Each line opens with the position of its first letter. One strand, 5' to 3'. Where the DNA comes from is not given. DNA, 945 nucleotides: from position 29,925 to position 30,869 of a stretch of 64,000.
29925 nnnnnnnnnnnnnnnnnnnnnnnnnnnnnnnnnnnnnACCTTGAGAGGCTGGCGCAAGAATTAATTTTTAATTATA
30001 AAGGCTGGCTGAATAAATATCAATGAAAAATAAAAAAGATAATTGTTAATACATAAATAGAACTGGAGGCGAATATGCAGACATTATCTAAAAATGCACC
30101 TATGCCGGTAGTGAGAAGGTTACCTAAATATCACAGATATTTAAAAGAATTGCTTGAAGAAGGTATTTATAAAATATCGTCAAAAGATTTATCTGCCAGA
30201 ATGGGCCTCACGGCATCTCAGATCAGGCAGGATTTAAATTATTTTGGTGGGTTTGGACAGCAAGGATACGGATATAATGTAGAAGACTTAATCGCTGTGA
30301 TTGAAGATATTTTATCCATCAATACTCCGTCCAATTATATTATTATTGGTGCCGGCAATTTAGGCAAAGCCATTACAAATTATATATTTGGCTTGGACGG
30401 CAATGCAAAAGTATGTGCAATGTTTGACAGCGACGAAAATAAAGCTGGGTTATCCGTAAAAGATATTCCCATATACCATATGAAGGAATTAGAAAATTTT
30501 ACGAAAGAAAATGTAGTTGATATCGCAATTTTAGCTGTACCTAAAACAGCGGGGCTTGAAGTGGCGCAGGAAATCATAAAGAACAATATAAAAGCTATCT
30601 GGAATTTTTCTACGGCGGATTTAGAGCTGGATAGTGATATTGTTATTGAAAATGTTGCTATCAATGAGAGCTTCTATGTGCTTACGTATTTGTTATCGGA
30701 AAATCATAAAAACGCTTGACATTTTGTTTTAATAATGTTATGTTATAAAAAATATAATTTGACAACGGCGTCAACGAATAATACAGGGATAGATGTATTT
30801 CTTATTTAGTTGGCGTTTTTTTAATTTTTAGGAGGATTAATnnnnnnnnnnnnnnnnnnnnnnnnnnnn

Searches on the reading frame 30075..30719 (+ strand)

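Call 4: search_protein_families(library=pfam, proteins=[window:30075-30719:+], max_evalue=0.001)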
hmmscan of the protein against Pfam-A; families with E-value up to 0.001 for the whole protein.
window:30075-30719:+ (214 aa): 5 families
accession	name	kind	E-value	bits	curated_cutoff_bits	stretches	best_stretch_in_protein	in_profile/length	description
PF06971.19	Put_DNA-bind_N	-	1.9e-20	73.1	27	1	9-55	3-49/49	Putative DNA-binding protein N-terminus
PF02629.25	CoA_binding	-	2.6e-20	73.4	22.3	1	85-179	3-95/97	CoA binding domain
PF01408.29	GFO_IDH_MocA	-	2.4e-07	31.9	24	1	87-173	2-88/120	Oxidoreductase family, NAD-binding Rossmann fold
PF01118.30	Semialdhyde_dh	-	0.00024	21.9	26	1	90-192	4-111/121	Semialdehyde dehydrogenase, NAD binding domain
PF17836.7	PglD_N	-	0.00093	20.2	23.4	0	89-152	3-65/78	PglD N-terminal domain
